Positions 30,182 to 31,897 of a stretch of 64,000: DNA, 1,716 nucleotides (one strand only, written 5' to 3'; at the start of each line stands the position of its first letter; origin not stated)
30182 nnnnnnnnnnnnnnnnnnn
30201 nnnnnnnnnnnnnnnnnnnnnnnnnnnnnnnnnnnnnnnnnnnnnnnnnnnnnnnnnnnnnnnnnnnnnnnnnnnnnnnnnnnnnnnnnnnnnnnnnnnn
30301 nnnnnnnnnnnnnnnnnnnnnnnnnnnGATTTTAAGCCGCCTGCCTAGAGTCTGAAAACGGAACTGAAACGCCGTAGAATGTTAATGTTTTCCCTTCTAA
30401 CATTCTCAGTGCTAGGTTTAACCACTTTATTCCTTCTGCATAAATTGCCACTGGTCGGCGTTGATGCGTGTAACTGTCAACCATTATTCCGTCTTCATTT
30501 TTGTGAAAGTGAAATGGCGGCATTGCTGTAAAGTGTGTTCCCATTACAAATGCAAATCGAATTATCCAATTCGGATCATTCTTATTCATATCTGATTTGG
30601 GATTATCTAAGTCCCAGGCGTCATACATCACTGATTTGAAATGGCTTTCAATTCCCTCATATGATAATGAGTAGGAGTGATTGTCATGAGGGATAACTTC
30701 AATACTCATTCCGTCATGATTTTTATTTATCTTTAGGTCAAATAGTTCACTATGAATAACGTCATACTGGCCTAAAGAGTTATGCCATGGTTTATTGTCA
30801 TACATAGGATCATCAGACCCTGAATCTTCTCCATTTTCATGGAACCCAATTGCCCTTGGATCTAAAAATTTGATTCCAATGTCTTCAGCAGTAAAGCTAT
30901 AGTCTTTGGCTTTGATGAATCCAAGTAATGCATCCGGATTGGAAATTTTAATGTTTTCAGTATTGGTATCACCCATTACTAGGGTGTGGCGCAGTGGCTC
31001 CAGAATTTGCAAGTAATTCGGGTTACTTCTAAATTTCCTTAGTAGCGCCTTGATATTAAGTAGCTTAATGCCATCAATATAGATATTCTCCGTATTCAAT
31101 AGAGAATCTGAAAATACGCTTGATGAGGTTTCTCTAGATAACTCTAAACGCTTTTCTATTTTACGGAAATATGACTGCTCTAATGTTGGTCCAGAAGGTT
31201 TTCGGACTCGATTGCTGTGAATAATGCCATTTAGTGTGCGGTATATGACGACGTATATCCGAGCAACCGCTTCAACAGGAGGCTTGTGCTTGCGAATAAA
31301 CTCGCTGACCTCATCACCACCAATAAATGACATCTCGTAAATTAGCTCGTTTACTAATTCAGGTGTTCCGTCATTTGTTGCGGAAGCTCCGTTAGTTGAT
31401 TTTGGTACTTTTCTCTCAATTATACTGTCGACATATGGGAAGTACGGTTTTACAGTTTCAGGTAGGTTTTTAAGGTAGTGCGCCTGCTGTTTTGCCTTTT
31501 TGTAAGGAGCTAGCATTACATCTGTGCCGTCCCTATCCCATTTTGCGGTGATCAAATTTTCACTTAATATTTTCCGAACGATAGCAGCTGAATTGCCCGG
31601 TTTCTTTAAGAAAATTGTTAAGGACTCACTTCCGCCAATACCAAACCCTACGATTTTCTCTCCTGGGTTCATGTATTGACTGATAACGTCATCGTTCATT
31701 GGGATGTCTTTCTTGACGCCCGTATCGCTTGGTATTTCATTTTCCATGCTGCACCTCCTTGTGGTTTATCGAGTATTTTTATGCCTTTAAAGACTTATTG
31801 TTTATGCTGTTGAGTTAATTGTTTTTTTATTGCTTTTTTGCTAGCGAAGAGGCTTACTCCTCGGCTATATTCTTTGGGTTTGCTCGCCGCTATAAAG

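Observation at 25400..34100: Low-GC accessory operon: APH/ChoK-like kinase-fold protein + large FabD-like acyltransferase-domain protein + secreted protein + SDR, next to a divergent LysR/quinone-oxidoreductase pair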

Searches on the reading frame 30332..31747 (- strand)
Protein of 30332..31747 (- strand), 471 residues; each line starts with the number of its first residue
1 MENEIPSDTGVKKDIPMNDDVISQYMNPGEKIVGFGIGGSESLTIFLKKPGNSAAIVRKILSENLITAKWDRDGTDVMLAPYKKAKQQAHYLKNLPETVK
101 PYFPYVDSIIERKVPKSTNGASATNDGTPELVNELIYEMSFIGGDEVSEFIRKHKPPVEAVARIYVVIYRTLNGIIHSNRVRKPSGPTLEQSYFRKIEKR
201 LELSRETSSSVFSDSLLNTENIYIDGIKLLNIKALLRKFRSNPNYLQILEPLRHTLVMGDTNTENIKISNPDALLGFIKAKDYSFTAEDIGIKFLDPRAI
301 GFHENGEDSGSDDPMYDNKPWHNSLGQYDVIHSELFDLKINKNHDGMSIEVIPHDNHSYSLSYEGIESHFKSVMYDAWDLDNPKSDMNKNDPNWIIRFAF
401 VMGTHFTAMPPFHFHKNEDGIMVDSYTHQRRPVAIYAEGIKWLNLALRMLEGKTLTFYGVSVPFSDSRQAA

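Call 5: search_protein_families(library=pfam, proteins=[window:30332-31747:-], max_evalue=0.1)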
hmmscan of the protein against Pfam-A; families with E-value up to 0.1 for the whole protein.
window:30332-31747:- (471 aa): 0 families

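Call 7: search_protein_families(library=ncbifam, proteins=[window:30332-31747:-], max_evalue=0.1)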
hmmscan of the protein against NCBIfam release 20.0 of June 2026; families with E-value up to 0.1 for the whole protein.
window:30332-31747:- (471 aa): 0 families

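Call 8: search_protein_families(library=padloc, proteins=[window:30332-31747:-], max_evalue=0.1)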
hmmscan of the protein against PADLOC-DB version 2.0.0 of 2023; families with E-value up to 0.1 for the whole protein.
window:30332-31747:- (471 aa): 0 families

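Call 9: search_solved_structures(query=window:30332-31747:-, max_evalue=10)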
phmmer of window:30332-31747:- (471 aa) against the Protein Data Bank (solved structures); distinct sequences matched with E-value up to 10: 0.

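Call 11: find_homologous_proteins(query=window:30332-31747:-)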
Query window:30332-31747:- (471 aa): 195 proteins with E <= 0.001 among 4893 candidates; the best 120 are listed.
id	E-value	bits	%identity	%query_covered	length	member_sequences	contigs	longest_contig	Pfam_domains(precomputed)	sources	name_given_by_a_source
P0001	2.7e-293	991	91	100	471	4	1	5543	-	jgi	jgi:hypothetical protein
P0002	1.4e-290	982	90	100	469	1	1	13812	-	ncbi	-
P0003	3.7e-287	970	89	100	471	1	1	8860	-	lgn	-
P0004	5.2e-285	963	88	100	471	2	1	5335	-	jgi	jgi:hypothetical protein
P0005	1.4e-283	959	88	100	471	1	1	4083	-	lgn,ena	-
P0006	3.4e-281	951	88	100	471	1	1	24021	-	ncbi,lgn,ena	-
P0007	2.9e-274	928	84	100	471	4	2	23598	-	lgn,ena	-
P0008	9.3e-254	860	79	100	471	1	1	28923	-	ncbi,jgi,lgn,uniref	ncbi:MAG: hypothetical protein ACJAT7_001884 [Psychromonas sp.]|jgi:hypothetical protein|uniref:hypo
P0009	4.7e-253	858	79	100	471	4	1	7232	-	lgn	-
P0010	1.6e-252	856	78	99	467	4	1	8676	-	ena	-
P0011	1.4e-251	853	78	100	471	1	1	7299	-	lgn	-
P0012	1.2e-249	847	78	100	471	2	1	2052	-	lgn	-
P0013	2.1e-244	829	76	100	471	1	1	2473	-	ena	-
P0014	4.2e-244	829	78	98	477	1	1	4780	-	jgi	-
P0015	1.1e-238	811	74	100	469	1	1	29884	-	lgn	-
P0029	1.3e-155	537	54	98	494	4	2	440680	-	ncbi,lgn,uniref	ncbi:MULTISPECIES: hypothetical protein [unclassified Anabaena]|uniref:hypothetical protein n=1 Tax=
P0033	1.4e-151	523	55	95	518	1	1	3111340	-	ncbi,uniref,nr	ncbi:hypothetical protein [Sulfuriflexus mobilis]|uniref:hypothetical protein n=1 Tax=Sulfuriflexus 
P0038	7.8e-150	518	54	94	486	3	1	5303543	-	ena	-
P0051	1.6e-144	500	51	94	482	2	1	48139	-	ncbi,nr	ncbi:MAG TPA: hypothetical protein VH877_19990 [Polyangia bacterium]|nr:hypothetical protein [Polyan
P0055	3.6e-142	492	51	93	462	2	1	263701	-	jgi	jgi:hypothetical protein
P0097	4.7e-129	449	49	94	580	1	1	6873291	-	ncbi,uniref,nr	ncbi:hypothetical protein [Actinacidiphila sp. ITFR-21]|uniref:hypothetical protein n=1 Tax=Actinaci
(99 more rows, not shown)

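Call 14: find_encoding_contigs(protein=P0008, flank=10000, max_places=3)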
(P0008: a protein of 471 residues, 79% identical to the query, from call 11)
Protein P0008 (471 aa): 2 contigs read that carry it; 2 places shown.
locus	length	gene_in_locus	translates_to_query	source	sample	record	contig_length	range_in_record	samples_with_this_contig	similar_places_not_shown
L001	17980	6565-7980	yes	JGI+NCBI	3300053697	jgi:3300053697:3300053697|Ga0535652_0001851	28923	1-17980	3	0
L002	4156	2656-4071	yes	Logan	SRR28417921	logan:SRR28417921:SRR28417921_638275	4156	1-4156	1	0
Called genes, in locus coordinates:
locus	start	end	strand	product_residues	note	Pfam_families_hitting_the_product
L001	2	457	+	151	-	PF03070:TENA_THI-4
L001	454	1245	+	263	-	PF01256:Carb_kinase, PF02110:HK, PF08543:Phos_pyr_kin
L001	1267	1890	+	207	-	PF02581:TMP-TENI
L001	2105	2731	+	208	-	PF03006:HlyIII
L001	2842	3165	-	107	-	-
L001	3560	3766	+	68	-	PF00313:CSD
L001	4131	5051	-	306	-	PF00126:HTH_1, PF03466:LysR_substrate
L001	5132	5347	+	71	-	-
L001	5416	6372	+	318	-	PF08240:ADH_N, PF00107:ADH_zinc_N, PF13602:ADH_zinc_N_2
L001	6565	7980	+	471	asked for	-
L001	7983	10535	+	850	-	-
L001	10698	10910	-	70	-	-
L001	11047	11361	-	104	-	PF08895:DUF1840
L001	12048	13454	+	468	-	PF13520:AA_permease_2, PF00324:AA_permease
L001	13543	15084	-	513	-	PF13675:PilJ, PF13426:PAS_9 (weak), PF00990:GGDEF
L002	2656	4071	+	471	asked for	-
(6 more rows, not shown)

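Call 15: find_encoding_contigs(protein=P0033, flank=10000, max_places=2)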
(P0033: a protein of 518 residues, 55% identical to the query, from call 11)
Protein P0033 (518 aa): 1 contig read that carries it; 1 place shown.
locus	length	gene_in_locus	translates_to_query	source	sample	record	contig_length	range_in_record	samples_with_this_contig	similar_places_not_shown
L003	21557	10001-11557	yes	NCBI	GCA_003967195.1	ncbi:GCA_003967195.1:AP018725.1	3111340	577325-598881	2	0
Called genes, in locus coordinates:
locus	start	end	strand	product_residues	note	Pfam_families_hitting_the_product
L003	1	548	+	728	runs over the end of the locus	PF20256:MoCoBD_2, PF02738:MoCoBD_1, PF20256:MoCoBD_2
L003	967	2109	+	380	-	PF10282:Lactonase (faint), PF27112:YrzR_Zn_ribbon (faint)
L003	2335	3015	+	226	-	PF02798:GST_N, PF13417:GST_N_3, PF13409:GST_N_2, PF00043:GST_C, PF13410:GST_C_2 (weak)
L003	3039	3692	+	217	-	PF00578:AhpC-TSA, PF08534:Redoxin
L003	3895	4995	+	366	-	PF08240:ADH_N, PF00107:ADH_zinc_N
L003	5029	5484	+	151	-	PF10604:Polyketide_cyc2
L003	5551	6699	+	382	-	PF04909:Amidohydro_2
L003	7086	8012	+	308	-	PF02558:ApbA (faint), PF02826:2-Hacid_dh_C, PF03446:NAD_binding_2, PF03807:F420_oxidored, PF13241:NAD_binding_7 (faint), PF14833:NAD_binding_11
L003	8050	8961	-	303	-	PF00126:HTH_1, PF03466:LysR_substrate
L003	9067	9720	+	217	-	PF02525:Flavodoxin_2, PF03358:FMN_red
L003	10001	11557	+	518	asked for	-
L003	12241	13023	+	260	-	-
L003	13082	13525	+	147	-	PF04657:DMT_YdcZ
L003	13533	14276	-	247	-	PF03472:Autoind_bind (weak), PF00196:GerE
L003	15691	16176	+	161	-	PF13478:XdhC_C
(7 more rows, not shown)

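Call 16: find_encoding_contigs(protein=P0029, flank=8000, max_places=2)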
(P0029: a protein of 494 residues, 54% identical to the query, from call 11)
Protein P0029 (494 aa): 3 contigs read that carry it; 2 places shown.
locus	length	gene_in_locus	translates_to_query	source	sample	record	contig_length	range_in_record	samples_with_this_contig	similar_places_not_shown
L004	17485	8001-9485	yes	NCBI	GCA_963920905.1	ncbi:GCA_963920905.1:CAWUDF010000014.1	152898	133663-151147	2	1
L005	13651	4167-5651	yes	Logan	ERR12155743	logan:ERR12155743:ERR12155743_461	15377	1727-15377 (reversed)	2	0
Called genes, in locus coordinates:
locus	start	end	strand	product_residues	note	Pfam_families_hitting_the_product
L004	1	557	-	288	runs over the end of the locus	-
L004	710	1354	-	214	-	PF00578:AhpC-TSA, PF08534:Redoxin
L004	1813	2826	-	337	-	-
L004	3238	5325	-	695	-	PF01569:PAP2 (weak), PF22778:VCPO_2nd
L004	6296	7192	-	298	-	PF00126:HTH_1, PF03466:LysR_substrate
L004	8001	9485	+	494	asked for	-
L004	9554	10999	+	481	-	-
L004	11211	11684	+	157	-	PF00111:Fer2 (weak), PF01799:Fer2_2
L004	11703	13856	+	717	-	PF20256:MoCoBD_2, PF02738:MoCoBD_1, PF20256:MoCoBD_2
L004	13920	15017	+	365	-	PF08240:ADH_N, PF00107:ADH_zinc_N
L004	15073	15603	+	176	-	PF04657:DMT_YdcZ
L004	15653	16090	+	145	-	PF10604:Polyketide_cyc2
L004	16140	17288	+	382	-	PF04909:Amidohydro_2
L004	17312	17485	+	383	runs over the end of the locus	PF02625:XdhC_CoxI, PF13478:XdhC_C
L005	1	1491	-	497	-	?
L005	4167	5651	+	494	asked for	-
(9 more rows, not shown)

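Call 17: find_encoding_contigs(protein=P0097, flank=8000, max_places=2)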
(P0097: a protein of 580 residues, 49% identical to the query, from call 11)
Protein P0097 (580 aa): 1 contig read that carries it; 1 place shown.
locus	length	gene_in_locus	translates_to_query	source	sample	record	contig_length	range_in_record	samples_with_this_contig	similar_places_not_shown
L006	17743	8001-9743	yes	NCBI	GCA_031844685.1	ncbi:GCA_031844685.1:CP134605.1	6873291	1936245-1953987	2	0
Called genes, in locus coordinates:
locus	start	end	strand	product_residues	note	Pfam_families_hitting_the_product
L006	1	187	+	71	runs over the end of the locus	-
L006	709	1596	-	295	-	PF02826:2-Hacid_dh_C (weak), PF03446:NAD_binding_2, PF03807:F420_oxidored (faint), PF14833:NAD_binding_11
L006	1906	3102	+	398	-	PF06779:MFS_4, PF07690:MFS_1, PF00083:Sugar_tr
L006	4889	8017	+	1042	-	-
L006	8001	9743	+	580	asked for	-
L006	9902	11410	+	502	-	-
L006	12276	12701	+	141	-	PF01243:PNPOx_N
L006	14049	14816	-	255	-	PF00106:adh_short, PF13561:adh_short_C2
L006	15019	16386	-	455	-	PF00171:Aldedh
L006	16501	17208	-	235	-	PF03167:UDG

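Call 18: find_encoding_contigs(protein=P0038, flank=8000, max_places=2)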
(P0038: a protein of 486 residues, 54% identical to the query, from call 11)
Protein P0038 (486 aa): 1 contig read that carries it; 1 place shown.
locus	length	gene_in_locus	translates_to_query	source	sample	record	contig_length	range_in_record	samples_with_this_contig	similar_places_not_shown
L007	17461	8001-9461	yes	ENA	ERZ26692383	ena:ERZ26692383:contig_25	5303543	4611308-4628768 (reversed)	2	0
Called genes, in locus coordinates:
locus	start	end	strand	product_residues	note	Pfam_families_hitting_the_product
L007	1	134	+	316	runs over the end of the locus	PF01965:DJ-1_PfpI, PF13384:HTH_23 (faint), PF12833:HTH_18, PF00165:HTH_AraC (weak)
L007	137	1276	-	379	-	PF04909:Amidohydro_2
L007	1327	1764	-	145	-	PF10604:Polyketide_cyc2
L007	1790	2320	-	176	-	PF04657:DMT_YdcZ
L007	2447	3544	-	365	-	PF08240:ADH_N, PF00107:ADH_zinc_N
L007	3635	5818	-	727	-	PF20256:MoCoBD_2, PF02738:MoCoBD_1, PF20256:MoCoBD_2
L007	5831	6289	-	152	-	PF00111:Fer2, PF01799:Fer2_2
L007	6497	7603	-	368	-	-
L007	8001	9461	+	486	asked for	-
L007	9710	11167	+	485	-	-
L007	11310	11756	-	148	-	PF13301:DUF4079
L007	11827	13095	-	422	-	-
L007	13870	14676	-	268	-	PF08894:DUF1838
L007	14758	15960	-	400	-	PF13409:GST_N_2, PF13417:GST_N_3, PF16865:GST_C_5 (weak), PF13410:GST_C_2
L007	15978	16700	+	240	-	-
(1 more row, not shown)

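Call 28: search_solved_structures(query=A1, max_evalue=10, show_alignments=2)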
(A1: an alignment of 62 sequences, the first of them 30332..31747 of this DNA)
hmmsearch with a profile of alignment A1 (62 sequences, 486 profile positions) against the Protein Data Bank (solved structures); distinct sequences matched with E-value up to 10: 1.
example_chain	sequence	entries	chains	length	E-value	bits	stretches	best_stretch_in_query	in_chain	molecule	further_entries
3erf_A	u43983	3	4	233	1.8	10.1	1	271-334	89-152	Glutathione S-transferase 2 | Saccharomyces cerevisiae Gtt2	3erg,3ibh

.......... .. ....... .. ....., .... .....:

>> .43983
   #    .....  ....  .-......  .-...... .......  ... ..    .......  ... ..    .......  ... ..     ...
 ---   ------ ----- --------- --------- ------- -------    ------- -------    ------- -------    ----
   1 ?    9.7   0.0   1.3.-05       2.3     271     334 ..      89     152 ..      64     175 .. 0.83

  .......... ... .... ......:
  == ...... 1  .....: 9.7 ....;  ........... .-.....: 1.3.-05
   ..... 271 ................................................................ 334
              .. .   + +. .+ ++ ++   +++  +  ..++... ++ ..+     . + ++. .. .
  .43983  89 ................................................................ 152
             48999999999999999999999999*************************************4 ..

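Call 30: find_related_loci(query=A1, collection=genome_contigs, flank=10000)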
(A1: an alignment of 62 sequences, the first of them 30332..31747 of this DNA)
Query A1 (471 aa) in genome_contigs; peptide patterns used: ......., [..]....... (x = any residue, [..] = any of these).
159 stretches matched a pattern; 127 encode a relative of the query (tblastn E <= 1e-3); the best 80 are kept; 80 distinct loci.
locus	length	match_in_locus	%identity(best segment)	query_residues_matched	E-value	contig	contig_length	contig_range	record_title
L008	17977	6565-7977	79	1-471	0e+0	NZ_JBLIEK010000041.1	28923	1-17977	MAG: Psychromonas sp. isolate 3300053697_64 Ga0535652_0001851, whole genome shotgun sequence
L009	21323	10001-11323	59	22-463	2e-174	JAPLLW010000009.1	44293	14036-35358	MAG: Candidatus Omnitrophota bacterium isolate LacPavin_0419_WC70L_MAG_40_11 LacPavin_0419_WC70L_scaffold_694954, whole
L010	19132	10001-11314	57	20-463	1e-166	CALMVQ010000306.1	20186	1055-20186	MAG TPA_asm: uncultured Scytonema sp. isolate SRR13685156_bin.26_CONCOCT_v1.1_MAG genome assembly, contig: NODE_451_leng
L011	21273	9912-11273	55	2-462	4e-166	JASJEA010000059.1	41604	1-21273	MAG: Crocosphaera sp. isolate MO_199.B6 MO_199.c_21, whole genome shotgun sequence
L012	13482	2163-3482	57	17-463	3e-165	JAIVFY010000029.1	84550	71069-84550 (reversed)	Nostoc sp. XA013 NODE_29_length_84550_cov_164.052296, whole genome shotgun sequence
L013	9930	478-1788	58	20-463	9e-165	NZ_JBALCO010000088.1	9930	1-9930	MAG: Nostoc sp. isolate P12545 bin 5 NODE_1310_length_9930_cov_117.687138, whole genome shotgun sequence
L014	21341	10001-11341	56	7-463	1e-164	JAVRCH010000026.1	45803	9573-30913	MAG: Nostoc sp. DedQUE12a contig_26, whole genome shotgun sequence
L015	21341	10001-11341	56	7-463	1e-164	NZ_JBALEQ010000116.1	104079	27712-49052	MAG: Nostoc sp. isolate P8256 bin 3 NODE_133_length_104079_cov_162.325358, whole genome shotgun sequence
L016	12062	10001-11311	56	22-463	2e-164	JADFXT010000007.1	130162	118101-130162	MAG: Candidatus Omnitrophota bacterium isolate nDJH15bin6 nDJH15_bin6_NODE_7_length_130162_cov_8.335440, whole genome sh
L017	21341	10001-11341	56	7-463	9e-164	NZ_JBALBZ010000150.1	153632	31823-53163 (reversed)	MAG: Nostoc sp. isolate P10246 bin 10 NODE_16_length_153632_cov_101.498212, whole genome shotgun sequence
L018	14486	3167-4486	56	17-463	1e-163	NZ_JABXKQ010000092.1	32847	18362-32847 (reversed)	MAG: Nostoc sp. JL34 NODE_1514_length_32847_cov_110.149, whole genome shotgun sequence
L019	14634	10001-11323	56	22-463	7e-163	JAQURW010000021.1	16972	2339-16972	MAG: Candidatus Omnitrophota bacterium isolate STD1_82 NODE_7981_length_16972_cov_3.314159_Sandtown_D1, whole genome sho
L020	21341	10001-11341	55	7-463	6e-163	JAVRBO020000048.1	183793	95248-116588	MAG: Nostoc sp. ChiSLP01 Nostoc_sp_ChiSLP01_48, whole genome shotgun sequence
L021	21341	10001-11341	56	7-463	1e-162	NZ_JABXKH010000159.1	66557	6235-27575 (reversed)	MAG: Nostoc sp. NMS2 NODE_688_length_66557_cov_257.672, whole genome shotgun sequence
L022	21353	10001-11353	55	4-462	1e-161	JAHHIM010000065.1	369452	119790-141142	MAG: Trichormus sp. ATA11-4-KO1 scaffold_8_c1, whole genome shotgun sequence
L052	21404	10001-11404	48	22-464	2e-137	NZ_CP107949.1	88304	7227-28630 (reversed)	Streptomyces sp. NBC_00388 plasmid unnamed1, complete sequence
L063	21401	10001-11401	47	22-463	1e-135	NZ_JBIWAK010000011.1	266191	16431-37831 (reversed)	Streptomyces sp. NPDC098781 NPDC098781_370_A9.ctg-0011, whole genome shotgun sequence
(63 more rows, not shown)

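Call 36: find_encoding_contigs(protein=P0006, flank=10000, max_places=2)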
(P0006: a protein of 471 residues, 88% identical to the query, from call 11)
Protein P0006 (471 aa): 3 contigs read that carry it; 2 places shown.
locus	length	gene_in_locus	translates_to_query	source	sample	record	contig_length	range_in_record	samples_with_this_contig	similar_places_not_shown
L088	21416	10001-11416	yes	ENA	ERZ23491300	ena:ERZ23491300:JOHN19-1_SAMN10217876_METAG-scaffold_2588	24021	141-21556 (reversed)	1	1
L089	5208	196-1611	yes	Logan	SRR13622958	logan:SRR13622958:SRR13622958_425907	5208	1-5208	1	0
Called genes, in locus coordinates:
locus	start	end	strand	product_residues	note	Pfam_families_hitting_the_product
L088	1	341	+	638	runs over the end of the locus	PF13518:HTH_28 (faint), PF00665:rve (weak), PF09299:Mu-transpos_C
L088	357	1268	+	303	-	PF05621:TniB, PF13401:AAA_22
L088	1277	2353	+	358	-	PF06527:TniQ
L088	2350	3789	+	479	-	-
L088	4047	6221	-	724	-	PF00082:Peptidase_S8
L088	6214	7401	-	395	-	PF05496:RuvB_N (weak), PF00004:AAA, PF07728:AAA_5 (faint)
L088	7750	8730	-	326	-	PF00126:HTH_1, PF03466:LysR_substrate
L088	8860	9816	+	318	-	PF08240:ADH_N, PF00107:ADH_zinc_N, PF13602:ADH_zinc_N_2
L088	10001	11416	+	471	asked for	-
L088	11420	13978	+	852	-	-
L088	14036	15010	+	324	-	-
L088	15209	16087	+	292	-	PF00106:adh_short, PF08659:KR, PF13561:adh_short_C2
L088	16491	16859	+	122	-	PF01381:HTH_3 (weak), PF13443:HTH_26 (weak)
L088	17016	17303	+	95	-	-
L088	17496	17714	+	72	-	-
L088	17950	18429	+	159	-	PF13274:SocA_Panacea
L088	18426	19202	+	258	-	-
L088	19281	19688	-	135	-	PF00565:SNase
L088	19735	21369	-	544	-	-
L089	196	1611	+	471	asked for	-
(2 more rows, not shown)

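Call 37: find_encoding_contigs(protein=P0002, flank=10000, max_places=2)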
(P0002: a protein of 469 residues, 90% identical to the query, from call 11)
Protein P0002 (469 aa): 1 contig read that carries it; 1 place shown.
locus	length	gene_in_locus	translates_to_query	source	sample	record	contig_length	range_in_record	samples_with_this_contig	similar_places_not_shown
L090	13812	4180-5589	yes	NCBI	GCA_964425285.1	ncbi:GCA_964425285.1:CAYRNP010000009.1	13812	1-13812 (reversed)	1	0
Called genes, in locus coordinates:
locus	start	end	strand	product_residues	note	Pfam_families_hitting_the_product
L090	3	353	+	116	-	?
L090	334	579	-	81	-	PF05930:Phage_AlpA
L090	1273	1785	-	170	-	-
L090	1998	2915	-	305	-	PF00126:HTH_1, PF03466:LysR_substrate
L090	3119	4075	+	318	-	PF08240:ADH_N, PF00107:ADH_zinc_N, PF13602:ADH_zinc_N_2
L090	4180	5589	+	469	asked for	-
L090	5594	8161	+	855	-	-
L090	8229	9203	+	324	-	-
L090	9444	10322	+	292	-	PF00106:adh_short, PF08659:KR, PF13561:adh_short_C2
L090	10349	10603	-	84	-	-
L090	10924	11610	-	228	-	PF00717:Peptidase_S24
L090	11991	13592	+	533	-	-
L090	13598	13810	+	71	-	?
